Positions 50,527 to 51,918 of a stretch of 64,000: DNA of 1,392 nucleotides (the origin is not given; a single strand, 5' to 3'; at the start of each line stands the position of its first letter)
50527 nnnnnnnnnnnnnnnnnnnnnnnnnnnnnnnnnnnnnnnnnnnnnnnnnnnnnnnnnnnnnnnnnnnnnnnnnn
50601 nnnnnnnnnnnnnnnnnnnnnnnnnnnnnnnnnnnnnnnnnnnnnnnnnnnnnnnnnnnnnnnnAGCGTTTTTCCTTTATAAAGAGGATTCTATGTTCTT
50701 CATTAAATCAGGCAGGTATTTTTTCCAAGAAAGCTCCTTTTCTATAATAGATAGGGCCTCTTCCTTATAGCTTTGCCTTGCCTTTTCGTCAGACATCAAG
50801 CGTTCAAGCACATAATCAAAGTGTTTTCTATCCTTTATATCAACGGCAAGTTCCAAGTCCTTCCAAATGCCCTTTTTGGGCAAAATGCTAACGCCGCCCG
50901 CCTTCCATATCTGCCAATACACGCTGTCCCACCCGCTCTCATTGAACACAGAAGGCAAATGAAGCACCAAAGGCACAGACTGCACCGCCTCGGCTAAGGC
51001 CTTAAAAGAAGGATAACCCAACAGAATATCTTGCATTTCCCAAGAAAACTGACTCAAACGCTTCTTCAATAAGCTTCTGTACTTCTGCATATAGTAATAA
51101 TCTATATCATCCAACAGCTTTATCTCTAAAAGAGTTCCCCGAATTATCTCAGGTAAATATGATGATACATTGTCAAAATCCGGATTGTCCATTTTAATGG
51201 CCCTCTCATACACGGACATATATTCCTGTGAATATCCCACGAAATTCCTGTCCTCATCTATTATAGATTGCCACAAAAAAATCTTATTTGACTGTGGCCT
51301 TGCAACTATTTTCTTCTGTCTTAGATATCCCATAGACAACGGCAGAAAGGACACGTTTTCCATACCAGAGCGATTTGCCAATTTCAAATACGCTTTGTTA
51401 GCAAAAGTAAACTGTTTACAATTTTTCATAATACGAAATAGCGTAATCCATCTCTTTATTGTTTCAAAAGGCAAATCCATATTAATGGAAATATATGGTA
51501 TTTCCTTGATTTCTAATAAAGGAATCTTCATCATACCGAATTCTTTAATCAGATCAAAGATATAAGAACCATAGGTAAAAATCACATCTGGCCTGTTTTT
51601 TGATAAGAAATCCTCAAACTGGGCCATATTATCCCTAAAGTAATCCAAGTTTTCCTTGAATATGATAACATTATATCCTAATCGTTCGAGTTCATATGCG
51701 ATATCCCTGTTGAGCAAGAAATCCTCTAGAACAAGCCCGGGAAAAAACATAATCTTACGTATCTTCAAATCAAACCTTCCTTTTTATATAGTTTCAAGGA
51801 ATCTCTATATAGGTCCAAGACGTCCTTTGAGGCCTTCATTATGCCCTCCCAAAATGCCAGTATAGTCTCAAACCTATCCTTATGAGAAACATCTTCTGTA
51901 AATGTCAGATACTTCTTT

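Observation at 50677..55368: Flagellin glycosylation island (CgeB-like, Maf/DUF115, GT4) with an antisense tRNA-Phe embedded between the genes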

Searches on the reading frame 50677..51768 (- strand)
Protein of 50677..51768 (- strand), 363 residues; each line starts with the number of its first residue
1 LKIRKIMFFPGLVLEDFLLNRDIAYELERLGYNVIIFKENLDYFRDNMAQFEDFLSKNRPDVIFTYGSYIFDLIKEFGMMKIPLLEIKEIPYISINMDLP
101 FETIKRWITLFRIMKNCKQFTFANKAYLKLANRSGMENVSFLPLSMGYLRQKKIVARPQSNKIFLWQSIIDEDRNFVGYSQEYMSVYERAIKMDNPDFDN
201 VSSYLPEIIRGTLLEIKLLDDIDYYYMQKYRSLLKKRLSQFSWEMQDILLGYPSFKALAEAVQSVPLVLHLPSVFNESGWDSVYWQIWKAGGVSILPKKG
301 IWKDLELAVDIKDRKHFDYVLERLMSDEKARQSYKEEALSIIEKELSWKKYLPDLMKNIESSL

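Call 6: search_protein_families(library=pfam, proteins=[window:50677-51768:-], max_evalue=0.01)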
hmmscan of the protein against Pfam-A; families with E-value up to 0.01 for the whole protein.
window:50677-51768:- (363 aa): 0 families

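Call 7: search_protein_families(library=ncbifam, proteins=[window:50677-51768:-], max_evalue=0.01)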
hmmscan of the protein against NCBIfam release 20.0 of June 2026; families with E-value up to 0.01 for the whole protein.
window:50677-51768:- (363 aa): 0 families

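Call 16: find_homologous_proteins(query=window:50677-51768:-, max_evalue=0.001)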
Query window:50677-51768:- (363 aa): 3 proteins with E <= 0.001 among 3856 candidates.
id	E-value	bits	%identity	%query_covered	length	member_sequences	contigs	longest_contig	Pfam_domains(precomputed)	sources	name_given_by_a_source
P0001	1.7e-234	796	100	98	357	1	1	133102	-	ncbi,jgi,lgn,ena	-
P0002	2.2e-103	364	48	100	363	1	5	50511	-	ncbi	-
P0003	6.9e-86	307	42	94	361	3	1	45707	-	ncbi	-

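Call 17: find_encoding_contigs(protein=P0002, flank=10000, max_places=5)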
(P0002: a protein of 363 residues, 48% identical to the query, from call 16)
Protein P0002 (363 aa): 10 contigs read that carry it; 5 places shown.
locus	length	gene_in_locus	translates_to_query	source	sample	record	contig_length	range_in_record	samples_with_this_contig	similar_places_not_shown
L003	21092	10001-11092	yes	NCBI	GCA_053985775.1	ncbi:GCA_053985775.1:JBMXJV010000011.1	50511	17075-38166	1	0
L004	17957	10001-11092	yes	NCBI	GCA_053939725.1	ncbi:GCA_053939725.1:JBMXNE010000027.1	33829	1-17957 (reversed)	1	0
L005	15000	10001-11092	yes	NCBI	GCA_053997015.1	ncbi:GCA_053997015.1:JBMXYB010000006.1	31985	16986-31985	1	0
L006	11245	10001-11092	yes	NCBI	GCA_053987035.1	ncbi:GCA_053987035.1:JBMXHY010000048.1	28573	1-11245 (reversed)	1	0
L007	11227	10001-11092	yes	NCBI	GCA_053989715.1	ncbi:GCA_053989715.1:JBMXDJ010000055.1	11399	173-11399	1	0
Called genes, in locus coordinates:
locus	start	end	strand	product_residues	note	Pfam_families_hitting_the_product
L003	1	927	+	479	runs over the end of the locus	PF00669:Flagellin_N, PF00700:Flagellin_C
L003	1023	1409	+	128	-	PF03646:FlaG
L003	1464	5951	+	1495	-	PF02465:FliD_N, PF21989:RA_2 (faint), PF27299:TP0873_N (faint), PF07196:Flagellin_IN (weak), PF07195:FliD_C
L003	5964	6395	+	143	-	PF02561:FliS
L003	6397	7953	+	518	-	PF13524:Glyco_trans_1_2 (faint), PF00534:Glycos_transf_1, PF13692:Glyco_trans_1_4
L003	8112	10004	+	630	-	PF20157:Maf_flag10_N (weak), PF01973:MptE-like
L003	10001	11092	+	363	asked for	-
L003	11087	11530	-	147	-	PF18306:LDcluster4, PF03641:Lysine_decarbox (weak)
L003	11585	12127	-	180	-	PF01066:CDP-OH_P_transf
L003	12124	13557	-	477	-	PF00224:PK, PF02887:PK_C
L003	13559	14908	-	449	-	PF02878:PGM_PMM_I, PF02879:PGM_PMM_II, PF02880:PGM_PMM_III, PF00408:PGM_PMM_IV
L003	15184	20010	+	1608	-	-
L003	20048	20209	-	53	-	-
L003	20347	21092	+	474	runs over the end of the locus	PF05137:PilN (weak)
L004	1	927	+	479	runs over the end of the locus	PF00669:Flagellin_N, PF00700:Flagellin_C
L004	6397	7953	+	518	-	PF13524:Glyco_trans_1_2 (faint), PF00534:Glycos_transf_1, PF13692:Glyco_trans_1_4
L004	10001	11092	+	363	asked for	-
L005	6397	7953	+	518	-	PF13524:Glyco_trans_1_2 (faint), PF00534:Glycos_transf_1, PF13692:Glyco_trans_1_4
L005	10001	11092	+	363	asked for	-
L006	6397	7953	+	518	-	PF13524:Glyco_trans_1_2 (faint), PF00534:Glycos_transf_1, PF13692:Glyco_trans_1_4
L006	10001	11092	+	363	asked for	-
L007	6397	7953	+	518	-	PF13524:Glyco_trans_1_2 (faint), PF00534:Glycos_transf_1, PF13692:Glyco_trans_1_4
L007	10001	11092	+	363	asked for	-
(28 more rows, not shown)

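Call 18: find_encoding_contigs(protein=P0003, flank=10000, max_places=5)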
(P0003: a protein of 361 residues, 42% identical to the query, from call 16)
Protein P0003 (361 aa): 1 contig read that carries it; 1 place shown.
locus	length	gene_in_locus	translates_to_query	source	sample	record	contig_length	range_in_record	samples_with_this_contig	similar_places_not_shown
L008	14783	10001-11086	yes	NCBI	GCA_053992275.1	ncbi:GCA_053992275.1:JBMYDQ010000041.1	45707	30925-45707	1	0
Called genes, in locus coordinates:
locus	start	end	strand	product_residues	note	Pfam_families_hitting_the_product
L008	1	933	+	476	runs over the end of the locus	PF00669:Flagellin_N, PF00700:Flagellin_C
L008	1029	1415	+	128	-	PF03646:FlaG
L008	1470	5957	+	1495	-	PF02465:FliD_N, PF21989:RA_2 (faint), PF27299:TP0873_N (faint), PF07196:Flagellin_IN (weak), PF07195:FliD_C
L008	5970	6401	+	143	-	PF02561:FliS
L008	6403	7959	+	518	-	PF13524:Glyco_trans_1_2 (faint), PF00534:Glycos_transf_1, PF13692:Glyco_trans_1_4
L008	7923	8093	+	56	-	-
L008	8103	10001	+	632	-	PF20157:Maf_flag10_N (faint), PF01973:MptE-like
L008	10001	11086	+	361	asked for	-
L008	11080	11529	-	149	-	PF18306:LDcluster4, PF03641:Lysine_decarbox (weak)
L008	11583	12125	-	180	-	PF01066:CDP-OH_P_transf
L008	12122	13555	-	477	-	PF00224:PK, PF02887:PK_C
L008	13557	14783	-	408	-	?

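Call 19: find_encoding_contigs(protein=P0001, flank=10000, max_places=5)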
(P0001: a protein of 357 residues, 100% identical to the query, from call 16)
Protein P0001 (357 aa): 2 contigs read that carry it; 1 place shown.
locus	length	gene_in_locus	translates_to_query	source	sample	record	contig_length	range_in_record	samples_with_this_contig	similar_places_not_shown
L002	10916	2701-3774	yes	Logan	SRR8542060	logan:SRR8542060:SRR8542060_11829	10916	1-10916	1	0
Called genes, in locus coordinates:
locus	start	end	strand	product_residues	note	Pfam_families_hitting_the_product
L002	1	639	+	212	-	?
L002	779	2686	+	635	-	PF20157:Maf_flag10_N, PF01973:MptE-like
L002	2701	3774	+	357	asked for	-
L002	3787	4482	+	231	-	PF00005:ABC_tran, PF13304:AAA_21 (faint)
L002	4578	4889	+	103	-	PF00829:Ribosomal_L21p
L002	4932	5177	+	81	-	PF01016:Ribosomal_L27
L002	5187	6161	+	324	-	PF01018:GTP1_OBG, PF03193:RsgA_GTPase (faint), PF00350:Dynamin_N (faint), PF01926:MMR_HSR1, PF02421:FeoB_N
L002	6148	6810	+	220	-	PF00834:Ribul_P_3_epim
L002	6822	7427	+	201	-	PF21948:LplA-B_cat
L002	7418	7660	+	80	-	PF00364:Biotin_lipoyl, PF25919:BSH_CusB (weak)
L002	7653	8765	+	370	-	PF06925:MGDG_synth, PF02350:Epimerase_2 (weak), PF00534:Glycos_transf_1, PF04101:Glyco_tran_28_C, PF13692:Glyco_trans_1_4 (weak)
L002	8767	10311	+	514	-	PF03279:Lip_A_acyltrans, PF00535:Glycos_transf_2, PF13641:Glyco_tranf_2_3 (weak)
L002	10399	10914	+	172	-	?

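Call 33: find_homologous_proteins(query=A5, max_evalue=0.001)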
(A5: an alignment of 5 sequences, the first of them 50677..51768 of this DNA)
Query A5 (5 sequences) (363 aa, profile of the alignment): 4 proteins with E <= 0.001 among 8000 candidates.
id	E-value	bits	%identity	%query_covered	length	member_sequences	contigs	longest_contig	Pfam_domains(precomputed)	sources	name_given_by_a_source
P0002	2.8e-162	558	48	100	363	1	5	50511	-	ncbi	-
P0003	1.3e-160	553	42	94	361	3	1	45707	-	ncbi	-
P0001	4.3e-160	551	100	98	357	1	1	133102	-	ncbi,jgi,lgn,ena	-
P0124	8.6e-146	504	22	96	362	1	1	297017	-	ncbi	-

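Call 41: predict_structure(alignment_id=A6)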
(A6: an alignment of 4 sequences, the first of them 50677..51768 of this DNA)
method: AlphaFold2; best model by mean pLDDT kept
length: 363 residues; sequences in the alignment: 4
mean_pLDDT: 68.2   pTM: 0.63
mean pLDDT of the five models: 68.2, 63.2, 47.7, 46.1, 37.8
residues with pLDDT >= 90: 0; 70-90: 207; 50-70: 100; < 50: 56
segments of 3 or more residues with pLDDT < 50: 98-110, 144-157, 169-173, 175-177, 250-255, 279-291
pLDDT, mean of each block of 10 residues (from residue 1): 77 61 78 77 76 85 74 71 74 62 42 61 71 73 48 48 61 51 83 78 82 71 78 79 68 51 66 58 42 64 75 77 78 76 71 73 59
secondary structure, 60 per line:
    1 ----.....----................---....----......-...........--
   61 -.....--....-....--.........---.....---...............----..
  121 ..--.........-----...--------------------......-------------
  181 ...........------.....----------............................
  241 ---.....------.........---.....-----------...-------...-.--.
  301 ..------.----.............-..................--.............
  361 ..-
elements in order: E5-9 H14-29 E33-36 H41-46 H48-58 E62-66 H69-72 E74-77 E80-83 H84-88 E92-96 H100-114 E119-122 H125-133 E139-141 E162-167 H181-191 H198-202 H213-240 E244-248 H255-263 E267-271 E293-295 H314-326 H328-345 H348-362

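Call 43: search_protein_representatives(alignment_id=A6)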
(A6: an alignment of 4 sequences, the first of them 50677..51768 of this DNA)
Query: 4 sequences, 361 profile positions. Proteins with E-value up to 0.001 (for the whole library): 9; up to 1e-10: 8; up to 1e-30: 7. The best 9 are listed.
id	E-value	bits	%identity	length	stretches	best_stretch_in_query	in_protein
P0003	8.5e-178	607.5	-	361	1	1-361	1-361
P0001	2.4e-177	606.0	-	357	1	6-360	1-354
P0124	7.2e-129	446.5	-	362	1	1-352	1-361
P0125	3.4e-39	151.5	-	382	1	4-335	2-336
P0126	6.2e-37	144.0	-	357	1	4-352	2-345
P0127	1.3e-36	143.0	-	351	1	4-298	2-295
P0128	6.2e-34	134.2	-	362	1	4-345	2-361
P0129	1.4e-28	116.6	-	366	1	7-354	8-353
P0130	1.1e-06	44.5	-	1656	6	203-256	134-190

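Call 44: find_encoding_contigs(protein=P0126, flank=10000, max_places=2)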
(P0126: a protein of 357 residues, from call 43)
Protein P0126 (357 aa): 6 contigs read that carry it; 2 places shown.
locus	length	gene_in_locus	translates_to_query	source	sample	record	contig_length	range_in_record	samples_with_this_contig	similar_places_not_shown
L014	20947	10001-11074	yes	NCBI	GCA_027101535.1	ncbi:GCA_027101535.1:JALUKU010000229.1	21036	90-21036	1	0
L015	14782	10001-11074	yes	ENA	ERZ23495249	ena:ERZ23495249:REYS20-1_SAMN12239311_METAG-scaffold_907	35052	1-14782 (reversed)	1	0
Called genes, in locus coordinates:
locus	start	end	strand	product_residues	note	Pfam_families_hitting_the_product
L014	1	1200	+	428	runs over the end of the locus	?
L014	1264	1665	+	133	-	PF03646:FlaG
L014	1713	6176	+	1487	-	PF02465:FliD_N, PF02876:Stap_Strp_tox_C (faint), PF21989:RA_2 (faint), PF07196:Flagellin_IN (faint), PF21403:OTU1_UBXL (faint), PF07195:FliD_C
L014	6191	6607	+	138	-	PF02561:FliS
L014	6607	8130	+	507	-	PF13439:Glyco_transf_4 (weak), PF00534:Glycos_transf_1, PF13692:Glyco_trans_1_4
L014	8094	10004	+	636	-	PF01973:MptE-like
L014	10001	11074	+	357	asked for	-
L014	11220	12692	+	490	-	PF00364:Biotin_lipoyl, PF00132:Hexapep (faint)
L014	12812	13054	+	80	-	PF02604:PhdYeFM_antitox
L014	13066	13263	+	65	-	-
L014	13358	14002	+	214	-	PF19538:DUF6062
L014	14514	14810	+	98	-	PF02001:DUF134, PF13560:HTH_31 (weak), PF04545:Sigma70_r4, PF08281:Sigma70_r4_2 (weak), PF13384:HTH_23 (weak), PF01381:HTH_3 (weak), PF13551:HTH_29 (weak)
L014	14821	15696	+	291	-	PF01545:Cation_efflux, PF16916:ZT_dimer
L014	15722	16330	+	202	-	PF02663:FmdE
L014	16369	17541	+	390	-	PF13593:SBF_like, PF01758:SBF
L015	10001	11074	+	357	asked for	-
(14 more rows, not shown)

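Call 45: find_encoding_contigs(protein=P0129, flank=10000, max_places=2)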
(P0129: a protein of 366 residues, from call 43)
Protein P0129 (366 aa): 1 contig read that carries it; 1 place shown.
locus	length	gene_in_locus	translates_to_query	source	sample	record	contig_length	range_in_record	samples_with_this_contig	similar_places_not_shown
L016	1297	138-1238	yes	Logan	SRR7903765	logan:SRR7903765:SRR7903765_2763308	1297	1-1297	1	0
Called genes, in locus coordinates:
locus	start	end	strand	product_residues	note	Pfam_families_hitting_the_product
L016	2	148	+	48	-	?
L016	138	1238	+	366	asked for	-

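Call 47: find_encoding_contigs(protein=P0127, flank=10000, max_places=2)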
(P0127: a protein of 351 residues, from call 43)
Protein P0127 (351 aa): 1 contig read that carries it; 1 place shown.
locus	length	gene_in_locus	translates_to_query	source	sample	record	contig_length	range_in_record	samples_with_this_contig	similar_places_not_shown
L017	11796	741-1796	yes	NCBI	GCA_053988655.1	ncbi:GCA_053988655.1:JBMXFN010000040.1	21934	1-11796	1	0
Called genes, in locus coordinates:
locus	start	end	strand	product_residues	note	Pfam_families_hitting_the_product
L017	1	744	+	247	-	?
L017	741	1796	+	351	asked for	-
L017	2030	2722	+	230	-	PF00072:Response_reg, PF00486:Trans_reg_C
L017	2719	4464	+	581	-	PF16736:sCache_like (faint), PF00672:HAMP (weak), PF13188:PAS_8 (weak), PF13426:PAS_9 (weak), PF00512:HisKA, PF02518:HATPase_c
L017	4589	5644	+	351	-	PF12849:PBP_like_2, PF01547:SBP_bac_1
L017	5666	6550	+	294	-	PF00528:BPD_transp_1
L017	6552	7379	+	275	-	PF00528:BPD_transp_1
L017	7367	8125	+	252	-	PF00005:ABC_tran, PF02463:SMC_N (faint), PF13304:AAA_21 (weak)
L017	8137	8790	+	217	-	PF01895:PhoU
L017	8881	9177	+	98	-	-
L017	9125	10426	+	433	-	PF01547:SBP_bac_1, PF13416:SBP_bac_8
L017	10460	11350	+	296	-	PF00528:BPD_transp_1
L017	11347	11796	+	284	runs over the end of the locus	PF00528:BPD_transp_1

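Call 48: find_encoding_contigs(protein=P0128, flank=10000, max_places=2)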
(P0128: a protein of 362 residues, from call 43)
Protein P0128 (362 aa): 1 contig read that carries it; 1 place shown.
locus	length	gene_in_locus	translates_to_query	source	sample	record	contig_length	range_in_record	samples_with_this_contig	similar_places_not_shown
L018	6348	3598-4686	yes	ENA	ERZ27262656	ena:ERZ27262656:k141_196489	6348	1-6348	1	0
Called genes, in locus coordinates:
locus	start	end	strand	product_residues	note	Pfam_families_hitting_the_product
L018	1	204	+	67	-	?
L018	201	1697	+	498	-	PF00534:Glycos_transf_1, PF13692:Glyco_trans_1_4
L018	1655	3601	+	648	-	PF01973:MptE-like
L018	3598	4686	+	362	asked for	-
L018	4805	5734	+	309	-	PF01073:3Beta_HSD, PF01370:Epimerase, PF02719:Polysacc_synt_2, PF04321:RmlD_sub_bind, PF16363:GDP_Man_Dehyd, PF13460:NAD_binding_10 (weak), PF07993:NAD_binding_4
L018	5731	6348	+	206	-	?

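Call 67: search_protein_families(library=pfam, alignment_id=A7, max_evalue=10)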
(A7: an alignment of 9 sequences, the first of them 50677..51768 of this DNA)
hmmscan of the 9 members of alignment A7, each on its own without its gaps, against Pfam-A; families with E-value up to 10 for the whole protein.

A. member 1, window:50677-51768:- (363 aa): 1 family
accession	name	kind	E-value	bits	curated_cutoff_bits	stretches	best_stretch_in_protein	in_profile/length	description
PF13905.12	Thioredoxin_8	-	0.022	15.5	27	1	49-85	48-85/94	Thioredoxin-like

B. families by the number of members that match (of 9 scanned): 4 families
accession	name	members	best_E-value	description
PF13905.12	Thioredoxin_8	1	0.022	Thioredoxin-like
PF22216.1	Sas-6_C_CC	1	0.053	Spindle assembly abnormal protein 6 homolog, C-terminal coiled coil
PF01204.24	Trehalase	1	0.083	Trehalase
PF17497.7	DUF5432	1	0.42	Family of unknown function (DUF5432)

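Call 75: predict_structure(alignment_id=A7)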
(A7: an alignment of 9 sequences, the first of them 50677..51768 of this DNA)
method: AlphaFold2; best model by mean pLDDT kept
length: 363 residues; sequences in the alignment: 9
mean_pLDDT: 87.4   pTM: 0.87
mean pLDDT of the five models: 87.4, 86.3, 86.2, 81.5, 80.9
residues with pLDDT >= 90: 150; 70-90: 196; 50-70: 16; < 50: 1
segments of 3 or more residues with pLDDT < 50: none
pLDDT, mean of each block of 10 residues (from residue 1): 93 88 94 93 91 94 89 82 91 89 86 89 91 91 87 74 79 58 88 84 87 88 88 87 81 84 91 88 90 92 92 88 89 91 89 93 87
secondary structure, 60 per line:
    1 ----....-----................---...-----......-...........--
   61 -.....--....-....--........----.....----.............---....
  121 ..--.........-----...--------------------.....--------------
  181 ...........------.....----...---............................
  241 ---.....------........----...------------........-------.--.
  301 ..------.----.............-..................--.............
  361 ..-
elements in order: E5-8 H14-29 E33-35 H41-46 H48-58 E62-66 H69-72 E74-77 E80-83 H84-87 E92-96 H101-113 E117-122 H125-133 E139-141 E162-166 H181-191 H198-202 H213-240 E244-248 H255-262 E267-269 H282-289 H314-326 H328-345 H348-362

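Call 80: fold_search(model_id=the predicted structure, library=pdb)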
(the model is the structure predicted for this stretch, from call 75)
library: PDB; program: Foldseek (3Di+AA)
matches with E <= 10: 1291; with E <= 0.001: 12
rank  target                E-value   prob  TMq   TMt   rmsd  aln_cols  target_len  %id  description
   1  8ita                  1.4e-05  1.00  0.37  0.33  14.4       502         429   10  A reversible glycosyltransferase of tectorigenin - Bc7OUGT complexed with UDP and tectorigenin (released 2023-08-23)
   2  8xsh                  6.9e-05  1.00  0.45  0.48  11.5       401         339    8  Crystal structure of the Actinobacillus minor NM305 glucosyltransferase (released 2025-01-15)
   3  7vlb_B                6.9e-05  1.00  0.35  0.36  14.5       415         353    9  Crystal structure of UGT109A1 from Bacillus (released 2022-10-05)
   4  9kt0                  1.5e-04  0.98  0.34  0.31  15.2       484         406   10  Complex structure of PcApiGT/UDP/Genistein 7-O-glucoside (released 2025-06-25)
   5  6lg1_B                1.7e-04  0.99  0.38  0.34  14.6       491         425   10  Crystal structure of LpCGTa in complex with UDP (released 2020-11-18)
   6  7va8_A                1.9e-04  0.99  0.38  0.32  14.9       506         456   11  Crystal structure of MiCGT (released 2022-07-06)
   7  6lg0_F                2.0e-04  0.97  0.34  0.30  15.6       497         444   10  Crystal structure of SbCGTa in complex with UDP (released 2020-11-18)
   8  8xfw_B                2.3e-04  1.00  0.40  0.35  13.1       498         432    8  Crystal structure of MiCGT(M148A/V190T/S121D) in complex with UDP (released 2024-12-18)
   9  8hjq                  2.3e-04  0.99  0.35  0.32  14.4       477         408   11  Crystal structure of glycosyltransferase SgUGT94-289-3 in apo state (released 2024-05-29)
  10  8k09_A                5.3e-04  0.99  0.39  0.38  13.0       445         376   11  Pq3-O-UGT2 with 20(S)-Ginsenoside F2 (released 2025-01-29)
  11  8hjp_B                5.6e-04  1.00  0.43  0.38  13.8       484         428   11  Crystal structure of glycosyltransferase SgUGT94-289-3 in complex with UDP state 1 (released 2024-05-29)
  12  8xsg                  8.0e-04  1.00  0.46  0.48  11.8       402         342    8  Crystal structure of the Actinobacillus minor NM305 glucosyltransferase in complex with UDP (released 2025-01-15)
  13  8fbx_A                1.3e-03  1.00  0.44  0.50  10.4       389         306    7  Selenosugar synthase SenB from Variovorax paradoxus (released 2023-11-22)
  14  8k5u_A                1.3e-03  0.99  0.41  0.45  11.4       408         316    8  Se-glycosyltransferase RsSenB (released 2024-02-07)
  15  6lzy_A                1.3e-03  0.93  0.34  0.29  14.7       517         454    9  Structure of Phytolacca americana UGT3 with 18-crown-6 (released 2020-06-10)
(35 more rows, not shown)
